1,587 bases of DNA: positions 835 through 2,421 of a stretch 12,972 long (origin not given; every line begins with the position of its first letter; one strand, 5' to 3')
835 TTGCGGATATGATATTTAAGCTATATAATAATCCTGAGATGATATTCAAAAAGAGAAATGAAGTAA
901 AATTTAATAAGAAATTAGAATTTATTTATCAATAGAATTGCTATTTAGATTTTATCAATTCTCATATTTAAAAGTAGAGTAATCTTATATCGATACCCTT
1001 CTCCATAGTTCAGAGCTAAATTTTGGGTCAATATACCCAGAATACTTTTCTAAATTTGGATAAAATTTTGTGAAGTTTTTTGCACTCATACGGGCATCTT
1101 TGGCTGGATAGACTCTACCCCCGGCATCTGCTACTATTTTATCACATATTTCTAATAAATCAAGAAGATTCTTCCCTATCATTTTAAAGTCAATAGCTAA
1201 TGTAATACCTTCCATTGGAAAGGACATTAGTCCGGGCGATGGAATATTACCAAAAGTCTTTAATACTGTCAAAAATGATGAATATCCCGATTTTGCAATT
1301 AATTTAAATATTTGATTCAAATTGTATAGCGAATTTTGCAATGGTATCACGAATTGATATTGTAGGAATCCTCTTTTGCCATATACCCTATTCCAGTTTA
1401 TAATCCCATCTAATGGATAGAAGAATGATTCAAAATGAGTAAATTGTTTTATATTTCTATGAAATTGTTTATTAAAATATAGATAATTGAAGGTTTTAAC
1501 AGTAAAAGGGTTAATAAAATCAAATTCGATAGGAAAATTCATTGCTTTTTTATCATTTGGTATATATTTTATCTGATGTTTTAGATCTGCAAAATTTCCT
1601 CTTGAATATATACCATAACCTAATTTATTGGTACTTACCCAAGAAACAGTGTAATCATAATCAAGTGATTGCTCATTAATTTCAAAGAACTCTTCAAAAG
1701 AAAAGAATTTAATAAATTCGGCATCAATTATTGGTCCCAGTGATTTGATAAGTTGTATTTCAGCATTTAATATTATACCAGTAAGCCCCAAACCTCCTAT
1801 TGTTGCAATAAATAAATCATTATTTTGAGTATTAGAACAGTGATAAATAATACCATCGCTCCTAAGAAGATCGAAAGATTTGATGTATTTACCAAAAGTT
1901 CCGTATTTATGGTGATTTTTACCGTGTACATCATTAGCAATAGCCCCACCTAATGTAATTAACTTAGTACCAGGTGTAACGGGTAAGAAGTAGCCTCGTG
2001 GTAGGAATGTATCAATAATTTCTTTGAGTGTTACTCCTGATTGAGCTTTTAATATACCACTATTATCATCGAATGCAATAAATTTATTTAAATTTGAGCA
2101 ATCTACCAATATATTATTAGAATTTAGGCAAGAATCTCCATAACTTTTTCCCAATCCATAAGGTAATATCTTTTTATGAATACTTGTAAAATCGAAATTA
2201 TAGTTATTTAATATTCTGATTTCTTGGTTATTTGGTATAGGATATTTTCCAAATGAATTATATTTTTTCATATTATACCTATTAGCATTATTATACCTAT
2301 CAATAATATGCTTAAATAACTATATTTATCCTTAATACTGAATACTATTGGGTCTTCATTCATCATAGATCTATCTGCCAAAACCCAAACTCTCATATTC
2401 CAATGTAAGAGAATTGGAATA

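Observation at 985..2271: DprE1-like oxidase with no DprE2 reductase partner in the operon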

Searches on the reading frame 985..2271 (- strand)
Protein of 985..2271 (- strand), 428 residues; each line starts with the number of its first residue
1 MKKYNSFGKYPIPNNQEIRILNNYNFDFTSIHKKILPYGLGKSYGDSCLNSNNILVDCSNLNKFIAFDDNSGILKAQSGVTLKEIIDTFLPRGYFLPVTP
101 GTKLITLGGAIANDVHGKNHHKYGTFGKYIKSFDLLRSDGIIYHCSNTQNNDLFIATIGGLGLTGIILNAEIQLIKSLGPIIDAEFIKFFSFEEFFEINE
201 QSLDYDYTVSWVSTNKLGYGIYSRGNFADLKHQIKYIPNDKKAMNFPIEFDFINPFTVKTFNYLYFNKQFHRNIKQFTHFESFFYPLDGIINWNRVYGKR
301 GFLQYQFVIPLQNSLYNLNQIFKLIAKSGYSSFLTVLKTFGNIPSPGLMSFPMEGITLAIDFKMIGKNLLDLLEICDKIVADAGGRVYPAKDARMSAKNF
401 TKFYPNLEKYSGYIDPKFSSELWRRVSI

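Call 4: search_protein_families(library=pfam, proteins=[window:985-2271:-])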
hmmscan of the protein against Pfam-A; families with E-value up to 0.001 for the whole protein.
window:985-2271:- (428 aa): 1 family
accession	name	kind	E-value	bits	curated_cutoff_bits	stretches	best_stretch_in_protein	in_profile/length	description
PF01565.28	FAD_binding_4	-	4.2e-21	75.5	26.4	1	33-146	25-139/139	FAD binding domain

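Call 5: search_protein_families(library=ncbifam, proteins=[window:985-2271:-])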
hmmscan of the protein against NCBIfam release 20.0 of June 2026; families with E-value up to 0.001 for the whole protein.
window:985-2271:- (428 aa): 6 families
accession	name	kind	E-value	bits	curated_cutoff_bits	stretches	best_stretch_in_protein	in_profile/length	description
NF053785.1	DcplphribOxDprE1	equivalog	3.5e-98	329.7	500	1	33-426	38-447/449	decaprenylphosphoryl-beta-D-ribose oxidase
TIGR01678.1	FAD_lactone_ox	subfamily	2.6e-14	53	396.8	1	31-176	37-180/438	sugar 1,4-lactone oxidase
TIGR00387.1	glcD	equivalog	3.5e-11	42.6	567.9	1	34-176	23-172/413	glycolate oxidase subunit GlcD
TIGR01679.1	bact_FAD_ox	subfamily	6.7e-10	38.4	292.25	1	32-174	32-172/419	FAD-linked oxidoreductase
NF049975.1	2HglutDHaseYdiJ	equivalog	8.7e-06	23.8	1350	1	48-153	94-200/1018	D-2-hydroxyglutarate dehydrogenase YdiJ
TIGR01677.1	pln_FAD_oxido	subfamily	9.3e-06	24.4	383.1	1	52-176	82-213/560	FAD-dependent oxidoreductase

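Call 8: find_encoding_contigs(protein=window:985-2271:-, flank=10000, max_places=10)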
Protein window:985-2271:- (428 aa): 2 contigs read that carry it; 2 places shown.
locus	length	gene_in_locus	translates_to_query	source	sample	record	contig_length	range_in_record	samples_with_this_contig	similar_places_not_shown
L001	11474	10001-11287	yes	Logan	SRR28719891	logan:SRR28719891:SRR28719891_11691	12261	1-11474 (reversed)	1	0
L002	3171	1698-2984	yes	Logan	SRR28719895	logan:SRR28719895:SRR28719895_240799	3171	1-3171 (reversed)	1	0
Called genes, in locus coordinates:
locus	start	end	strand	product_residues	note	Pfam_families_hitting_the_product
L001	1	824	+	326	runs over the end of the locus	PF01408:GFO_IDH_MocA, PF22725:GFO_IDH_MocA_C3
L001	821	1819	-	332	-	PF11013:DUF2851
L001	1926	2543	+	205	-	PF25842:NfeD_TM (faint)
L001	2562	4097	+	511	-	PF01145:Band_7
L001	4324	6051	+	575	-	PF03065:Glyco_hydro_57, PF09210:BE_C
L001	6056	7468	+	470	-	PF01943:Polysacc_synt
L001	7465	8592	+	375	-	PF13450:NAD_binding_8, PF03275:GLF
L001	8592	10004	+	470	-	PF12710:HAD (faint), PF01040:UbiA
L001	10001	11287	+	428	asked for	PF01565:FAD_binding_4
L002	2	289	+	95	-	?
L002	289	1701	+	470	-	PF12710:HAD (faint), PF01040:UbiA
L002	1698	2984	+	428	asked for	PF01565:FAD_binding_4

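Call 10: search_solved_structures(query=window:985-2271:-, show_alignments=2)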
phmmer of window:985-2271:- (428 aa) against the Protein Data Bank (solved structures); distinct sequences matched with E-value up to 0.001: 35.
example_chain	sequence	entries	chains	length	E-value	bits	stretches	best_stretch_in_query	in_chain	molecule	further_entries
4aut_A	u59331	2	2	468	1.4e-68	234.8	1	35-426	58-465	DECAPRENYL-PHOSPHORYL-BETA-D-RIBOFURANOSE-2-OXIDOREDUCTASE | DprE1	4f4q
21gq_A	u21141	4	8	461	2.5e-67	230.8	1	37-426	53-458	Decaprenylphosphoryl-beta-D-ribose oxidase | Oxidoreductase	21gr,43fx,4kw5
6hfv_A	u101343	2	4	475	2.7e-67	230.6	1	37-426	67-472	Decaprenylphosphoryl-beta-D-ribose oxidase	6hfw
5oep_A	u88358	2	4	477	2.8e-67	230.6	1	37-426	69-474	Decaprenylphosphoryl-beta-D-ribose oxidase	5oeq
4p8c_A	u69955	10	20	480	2.8e-67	230.6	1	37-426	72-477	Probable decaprenylphosphoryl-beta-D-ribose oxidase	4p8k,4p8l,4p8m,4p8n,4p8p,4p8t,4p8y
4fdn_A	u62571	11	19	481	2.9e-67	230.6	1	37-426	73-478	oxidoreductase DprE1 | Probable decaprenylphosphoryl-beta-D-ribose oxidase | decaprenylphosphoryl-beta-D-ribose oxidase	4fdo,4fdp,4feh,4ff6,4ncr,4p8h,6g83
5oel_A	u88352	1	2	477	1.3e-66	228.4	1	37-426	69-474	Decaprenylphosphoryl-beta-D-ribose oxidase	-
21gt_B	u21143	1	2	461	1.7e-66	228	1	37-426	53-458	Decaprenylphosphoryl-beta-D-ribose oxidase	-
4g3t_A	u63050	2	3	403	1.6e-65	224.8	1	43-426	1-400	oxidoreductase DprE1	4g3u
6c80_A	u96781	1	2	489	5.9e-08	35.1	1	104-199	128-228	cytokinin oxidase LuCKX1.1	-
2exr_A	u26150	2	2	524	3.1e-07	32.7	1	105-208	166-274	Cytokinin dehydrogenase 7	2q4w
6lpn_A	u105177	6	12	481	4.8e-07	32.1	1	47-172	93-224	D-2-hydroxyglutarate dehydrogenase, mitochondrial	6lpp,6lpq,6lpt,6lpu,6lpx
4ml8_A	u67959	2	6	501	5.5e-07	31.9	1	104-219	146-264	Cytokinin oxidase 2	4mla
6yaq_A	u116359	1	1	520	1.2e-06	30.9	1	35-178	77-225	Cytokinin dehydrogenase 8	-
8cj9_A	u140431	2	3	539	1.2e-06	30.8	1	35-178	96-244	cytokinin dehydrogenase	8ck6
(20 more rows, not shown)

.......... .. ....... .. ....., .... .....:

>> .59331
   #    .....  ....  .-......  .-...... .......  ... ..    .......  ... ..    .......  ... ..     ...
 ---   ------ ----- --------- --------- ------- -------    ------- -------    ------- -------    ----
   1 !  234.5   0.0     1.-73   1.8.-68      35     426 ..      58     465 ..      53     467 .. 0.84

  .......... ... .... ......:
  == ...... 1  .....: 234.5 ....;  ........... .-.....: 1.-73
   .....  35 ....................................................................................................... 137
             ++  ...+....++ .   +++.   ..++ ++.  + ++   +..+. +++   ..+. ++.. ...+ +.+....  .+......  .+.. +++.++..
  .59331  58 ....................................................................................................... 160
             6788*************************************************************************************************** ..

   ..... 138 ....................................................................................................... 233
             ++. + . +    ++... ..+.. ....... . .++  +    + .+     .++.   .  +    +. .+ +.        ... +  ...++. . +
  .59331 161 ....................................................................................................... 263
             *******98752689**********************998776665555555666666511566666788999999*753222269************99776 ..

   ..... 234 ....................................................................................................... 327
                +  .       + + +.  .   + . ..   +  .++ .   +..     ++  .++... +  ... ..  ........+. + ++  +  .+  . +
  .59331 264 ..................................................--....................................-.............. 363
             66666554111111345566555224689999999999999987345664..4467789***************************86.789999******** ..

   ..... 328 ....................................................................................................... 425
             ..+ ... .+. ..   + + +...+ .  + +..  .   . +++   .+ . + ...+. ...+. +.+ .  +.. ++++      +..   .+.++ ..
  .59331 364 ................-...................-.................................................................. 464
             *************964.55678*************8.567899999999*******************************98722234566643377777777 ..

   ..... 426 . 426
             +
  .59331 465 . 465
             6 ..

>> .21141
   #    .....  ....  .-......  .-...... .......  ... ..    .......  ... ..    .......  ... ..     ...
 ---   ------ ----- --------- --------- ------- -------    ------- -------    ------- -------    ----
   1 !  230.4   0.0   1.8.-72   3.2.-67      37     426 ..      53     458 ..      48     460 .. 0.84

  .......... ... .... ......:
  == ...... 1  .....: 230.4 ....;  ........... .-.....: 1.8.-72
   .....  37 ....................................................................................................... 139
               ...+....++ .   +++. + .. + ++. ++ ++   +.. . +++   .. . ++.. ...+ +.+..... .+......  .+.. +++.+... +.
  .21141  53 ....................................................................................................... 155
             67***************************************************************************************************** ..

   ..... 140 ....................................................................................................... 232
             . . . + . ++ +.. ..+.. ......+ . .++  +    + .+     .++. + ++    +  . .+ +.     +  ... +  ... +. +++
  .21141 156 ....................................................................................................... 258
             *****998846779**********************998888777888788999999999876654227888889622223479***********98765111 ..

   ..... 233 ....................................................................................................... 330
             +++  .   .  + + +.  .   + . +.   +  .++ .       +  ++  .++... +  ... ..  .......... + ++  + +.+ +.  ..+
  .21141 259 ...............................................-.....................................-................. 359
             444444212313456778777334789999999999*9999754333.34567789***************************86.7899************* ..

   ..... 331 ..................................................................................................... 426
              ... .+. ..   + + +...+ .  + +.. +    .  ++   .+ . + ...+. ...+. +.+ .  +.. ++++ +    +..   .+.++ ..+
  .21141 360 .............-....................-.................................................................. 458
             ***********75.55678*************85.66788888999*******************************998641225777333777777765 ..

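Call 11: find_homologous_proteins(query=window:985-2271:-)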
Query window:985-2271:- (428 aa): 8000 proteins with E <= 0.001 among 8000 candidates; the best 120 are listed.
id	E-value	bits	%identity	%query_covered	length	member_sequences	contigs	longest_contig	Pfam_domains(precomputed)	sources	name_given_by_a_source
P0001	3.2e-289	977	100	100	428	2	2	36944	PF01565.29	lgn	-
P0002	1.7e-208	711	72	100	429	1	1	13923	PF01565.29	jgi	-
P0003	1.6e-206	704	71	100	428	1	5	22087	PF01565.29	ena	-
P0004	7.7e-206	702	71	100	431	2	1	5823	PF01565.29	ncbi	-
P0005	4.3e-205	700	71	100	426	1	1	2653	PF01565.29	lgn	-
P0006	2.4e-193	661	69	100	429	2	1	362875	PF01565.29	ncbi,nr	ncbi:MAG TPA: FAD-binding oxidoreductase [Candidatus Kapabacteria bacterium]|nr:FAD-binding oxidored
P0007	2.3e-165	569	60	100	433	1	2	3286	PF01565.29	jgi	-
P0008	5.3e-165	568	61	100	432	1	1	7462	PF01565.29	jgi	jgi:FAD/FMN-containing dehydrogenase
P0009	2.9e-161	555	60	99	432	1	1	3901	PF01565.29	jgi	jgi:FAD/FMN-containing dehydrogenase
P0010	2.7e-160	552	59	100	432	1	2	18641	PF01565.29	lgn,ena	-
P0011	9.5e-160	550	58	99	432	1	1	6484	PF01565.29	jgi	-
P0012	1.1e-158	547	59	99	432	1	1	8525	PF01565.29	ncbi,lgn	-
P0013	2.4e-158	546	59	99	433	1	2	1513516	PF01565.29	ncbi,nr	ncbi:MAG: FAD-binding oxidoreductase [Candidatus Kapabacteria bacterium]|nr:FAD-binding oxidoreducta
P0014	2.6e-157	542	58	100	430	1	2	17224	PF01565.29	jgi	jgi:FAD/FMN-containing dehydrogenase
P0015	3.3e-156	539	57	100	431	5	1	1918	PF01565.29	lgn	-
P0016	5.8e-156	538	58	99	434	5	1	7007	PF01565.29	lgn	-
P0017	2.2e-154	533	57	99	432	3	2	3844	PF01565.29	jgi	jgi:FAD/FMN-containing dehydrogenase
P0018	2.7e-154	532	59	99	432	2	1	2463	PF01565.29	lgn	-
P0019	3.3e-153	529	56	99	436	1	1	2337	PF01565.29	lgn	-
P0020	3.6e-153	529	57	100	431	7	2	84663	PF01565.29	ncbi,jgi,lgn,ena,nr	ncbi:MAG: FAD-binding oxidoreductase [Desulfobulbaceae bacterium]|nr:FAD-binding oxidoreductase [Can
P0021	5.3e-153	528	58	99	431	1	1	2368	PF01565.29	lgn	-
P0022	1.0e-151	524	56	100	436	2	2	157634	PF01565.29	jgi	jgi:FAD/FMN-containing dehydrogenase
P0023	5.7e-151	521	56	99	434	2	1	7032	PF01565.29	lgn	-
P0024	1.1e-150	520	55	100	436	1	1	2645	PF01565.29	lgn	-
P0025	2.7e-150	519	55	100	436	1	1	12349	PF01565.29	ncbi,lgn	-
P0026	3.8e-150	519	55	100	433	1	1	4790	PF01565.29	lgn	-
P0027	1.2e-149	517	55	99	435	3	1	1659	PF01565.29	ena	-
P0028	2.1e-149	516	57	100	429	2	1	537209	PF01565.29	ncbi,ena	-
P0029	3.7e-149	515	56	99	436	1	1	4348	PF01565.29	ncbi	-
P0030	5.8e-149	515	56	99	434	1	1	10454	PF01565.29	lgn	-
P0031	9.1e-149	514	57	99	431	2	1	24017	PF01565.29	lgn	-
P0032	1.0e-148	514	56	100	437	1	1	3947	PF01565.29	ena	-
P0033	1.4e-148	513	56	99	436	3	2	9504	PF01565.29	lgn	-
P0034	1.5e-148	513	54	99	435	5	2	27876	PF01565.29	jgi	jgi:FAD/FMN-containing dehydrogenase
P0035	8.6e-148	511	57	98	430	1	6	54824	PF01565.29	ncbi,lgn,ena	-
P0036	5.2e-147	508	56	99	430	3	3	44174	PF01565.29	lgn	-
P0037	8.5e-147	508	59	91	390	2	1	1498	PF01565.29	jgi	jgi:FAD/FMN-containing dehydrogenase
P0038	3.3e-146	506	70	75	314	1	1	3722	PF01565.29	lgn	-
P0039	4.1e-146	505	55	100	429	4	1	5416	PF01565.29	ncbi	-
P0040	4.7e-146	505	56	100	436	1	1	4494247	PF01565.29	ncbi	-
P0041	1.2e-145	504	53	99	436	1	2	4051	PF01565.29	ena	-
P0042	1.6e-145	503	55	99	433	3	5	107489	PF01565.29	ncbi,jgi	jgi:FAD/FMN-containing dehydrogenase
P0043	3.1e-145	502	54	99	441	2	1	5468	PF01565.29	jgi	jgi:FAD/FMN-containing dehydrogenase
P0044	5.1e-145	502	54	99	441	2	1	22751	PF01565.29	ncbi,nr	ncbi:MAG: FAD-binding oxidoreductase [Ignavibacteriae bacterium]|nr:FAD-binding oxidoreductase [Igna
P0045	9.4e-145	501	55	99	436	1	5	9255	PF01565.29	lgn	-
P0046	1.3e-144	500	54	100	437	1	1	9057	PF01565.29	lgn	-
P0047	1.6e-144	500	53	99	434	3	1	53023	PF01565.29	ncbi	-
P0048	1.6e-144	500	53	99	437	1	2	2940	PF01565.29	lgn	-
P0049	2.4e-144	499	55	100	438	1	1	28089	PF01565.29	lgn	-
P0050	5.0e-144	498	53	99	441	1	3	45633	PF01565.29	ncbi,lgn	-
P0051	8.3e-144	498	55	99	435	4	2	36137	PF01565.29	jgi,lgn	jgi:FAD/FMN-containing dehydrogenase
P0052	8.8e-144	498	54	99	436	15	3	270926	PF01565.29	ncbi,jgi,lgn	jgi:FAD/FMN-containing dehydrogenase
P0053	9.8e-144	497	53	100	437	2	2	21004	PF01565.29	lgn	-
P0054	1.7e-143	497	53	100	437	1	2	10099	PF01565.29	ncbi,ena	-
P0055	2.0e-143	496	53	100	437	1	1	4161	PF01565.29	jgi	jgi:FAD/FMN-containing dehydrogenase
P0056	4.4e-143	495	53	99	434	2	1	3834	PF01565.29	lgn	-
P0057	4.9e-143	495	54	100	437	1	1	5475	PF01565.29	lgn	-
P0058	5.5e-143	495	53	99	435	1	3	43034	PF01565.29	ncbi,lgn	ncbi:MAG: FAD-dependent oxidoreductase [Candidatus Kapaibacterium sp.]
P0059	7.5e-143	495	55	99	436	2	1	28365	PF01565.29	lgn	-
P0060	8.0e-143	494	52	100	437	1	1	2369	PF01565.29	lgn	-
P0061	1.5e-142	494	55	99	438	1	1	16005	PF01565.29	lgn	-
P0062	1.6e-142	493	54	99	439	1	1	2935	PF01565.29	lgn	-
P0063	1.7e-142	493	53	100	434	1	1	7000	PF01565.29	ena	-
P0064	1.8e-142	493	53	100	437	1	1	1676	PF01565.29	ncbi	-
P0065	2.0e-142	493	53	99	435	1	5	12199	PF01565.29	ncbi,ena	-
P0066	2.1e-142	493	53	99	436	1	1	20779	PF01565.29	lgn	-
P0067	2.1e-142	493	55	99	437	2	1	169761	PF01565.29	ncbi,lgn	-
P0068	2.3e-142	493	52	100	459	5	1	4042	PF01565.29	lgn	-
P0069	5.2e-142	492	54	100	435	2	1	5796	PF01565.29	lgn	-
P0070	9.6e-142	491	54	100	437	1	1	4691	PF01565.29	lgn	-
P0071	1.0e-141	491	52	99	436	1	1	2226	PF01565.29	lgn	-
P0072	1.2e-141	491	53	99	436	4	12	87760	PF01565.29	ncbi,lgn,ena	-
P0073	1.3e-141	490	53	100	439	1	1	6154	PF01565.29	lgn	-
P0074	1.7e-141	490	52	100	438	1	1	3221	PF01565.29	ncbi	-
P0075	1.9e-141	490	51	100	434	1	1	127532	PF01565.29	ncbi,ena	-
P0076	1.9e-141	490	54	100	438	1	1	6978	PF01565.29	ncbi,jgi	jgi:FAD/FMN-containing dehydrogenase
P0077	3.9e-141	489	53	100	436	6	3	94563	PF01565.29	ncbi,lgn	-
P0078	4.1e-141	489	53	99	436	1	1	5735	PF01565.29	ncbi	-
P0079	4.3e-141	489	51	100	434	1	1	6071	PF01565.29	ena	-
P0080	5.0e-141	489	53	100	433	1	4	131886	PF01565.29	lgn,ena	-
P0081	5.1e-141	488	52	100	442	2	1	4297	PF01565.29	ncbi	ncbi:FAD-dependent oxidoreductase [Bacteroidota bacterium]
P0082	9.0e-141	488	52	100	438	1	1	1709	PF01565.29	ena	-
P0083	1.6e-140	487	52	100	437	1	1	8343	PF01565.29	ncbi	-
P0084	1.9e-140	487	52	99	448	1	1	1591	PF01565.29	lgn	-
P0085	1.9e-140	487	53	98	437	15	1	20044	PF01565.29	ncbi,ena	-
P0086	2.1e-140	486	53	99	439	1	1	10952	PF01565.29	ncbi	-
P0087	2.2e-140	486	51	100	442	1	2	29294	PF01565.29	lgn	-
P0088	2.4e-140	486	53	99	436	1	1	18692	PF01565.29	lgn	-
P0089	2.5e-140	486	52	99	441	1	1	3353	PF01565.29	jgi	jgi:FAD/FMN-containing dehydrogenase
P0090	3.1e-140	486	53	100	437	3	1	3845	PF01565.29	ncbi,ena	-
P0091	3.1e-140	486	53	99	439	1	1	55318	PF01565.29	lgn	-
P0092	4.7e-140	485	52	99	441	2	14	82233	PF01565.29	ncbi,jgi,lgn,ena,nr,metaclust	ncbi:MAG: FAD-linked oxidase [Ignavibacteria bacterium GWB2_35_12]|nr:MAG: FAD-linked oxidase [Ignav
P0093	4.8e-140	485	50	100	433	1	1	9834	PF01565.29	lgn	-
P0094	5.8e-140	485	52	99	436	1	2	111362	PF01565.29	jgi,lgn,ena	-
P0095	6.3e-140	485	53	100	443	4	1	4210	PF01565.29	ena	-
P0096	7.1e-140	485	53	99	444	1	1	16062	PF01565.29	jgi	-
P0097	7.3e-140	485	52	100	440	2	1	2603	PF01565.29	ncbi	-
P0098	9.2e-140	484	54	100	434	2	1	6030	PF01565.29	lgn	-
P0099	9.2e-140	484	54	100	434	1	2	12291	PF01565.29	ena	-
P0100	1.3e-139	484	53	99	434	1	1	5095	PF01565.29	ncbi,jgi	jgi:FAD/FMN-containing dehydrogenase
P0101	2.0e-139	483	53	100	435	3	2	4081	PF01565.29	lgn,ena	-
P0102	2.0e-139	483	53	100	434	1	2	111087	PF01565.29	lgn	-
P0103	2.4e-139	483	52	99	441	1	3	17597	PF01565.29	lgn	-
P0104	2.6e-139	483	53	99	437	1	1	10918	PF01565.29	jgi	jgi:FAD/FMN-containing dehydrogenase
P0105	2.7e-139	483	54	100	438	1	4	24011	PF01565.29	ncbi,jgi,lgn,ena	jgi:FAD/FMN-containing dehydrogenase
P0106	3.2e-139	483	54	99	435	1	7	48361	PF01565.29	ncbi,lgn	ncbi:MAG: FAD-binding oxidoreductase [Chloroflexota bacterium]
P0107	3.9e-139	482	51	100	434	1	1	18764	PF01565.29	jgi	jgi:FAD/FMN-containing dehydrogenase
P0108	5.9e-139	482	54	99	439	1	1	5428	PF01565.29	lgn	-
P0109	6.5e-139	482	52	100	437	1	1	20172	PF01565.29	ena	-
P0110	6.7e-139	481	51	99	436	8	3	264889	PF01565.29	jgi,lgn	-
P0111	7.0e-139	481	52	100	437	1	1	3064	PF01565.29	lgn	-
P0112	9.0e-139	481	52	99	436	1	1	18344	PF01565.29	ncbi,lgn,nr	ncbi:MAG: FAD-binding oxidoreductase [Candidatus Kapabacteria bacterium]|nr:FAD-binding oxidoreducta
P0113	1.2e-138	481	51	100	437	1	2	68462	PF01565.29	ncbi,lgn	-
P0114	1.3e-138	481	51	100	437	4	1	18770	PF01565.29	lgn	-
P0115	1.4e-138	480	52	99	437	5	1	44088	PF01565.29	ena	-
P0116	1.4e-138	480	51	99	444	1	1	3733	PF01565.29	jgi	-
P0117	1.8e-138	480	52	99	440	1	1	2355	PF01565.29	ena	-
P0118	3.3e-138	479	53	99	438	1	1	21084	PF01565.29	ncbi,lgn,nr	ncbi:MAG: linked oxidase domain protein [Ignavibacteria bacterium]|nr:linked oxidase domain protein 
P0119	3.6e-138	479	52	99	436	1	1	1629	PF01565.29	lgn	-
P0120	4.9e-138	479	53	100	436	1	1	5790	PF01565.29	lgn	-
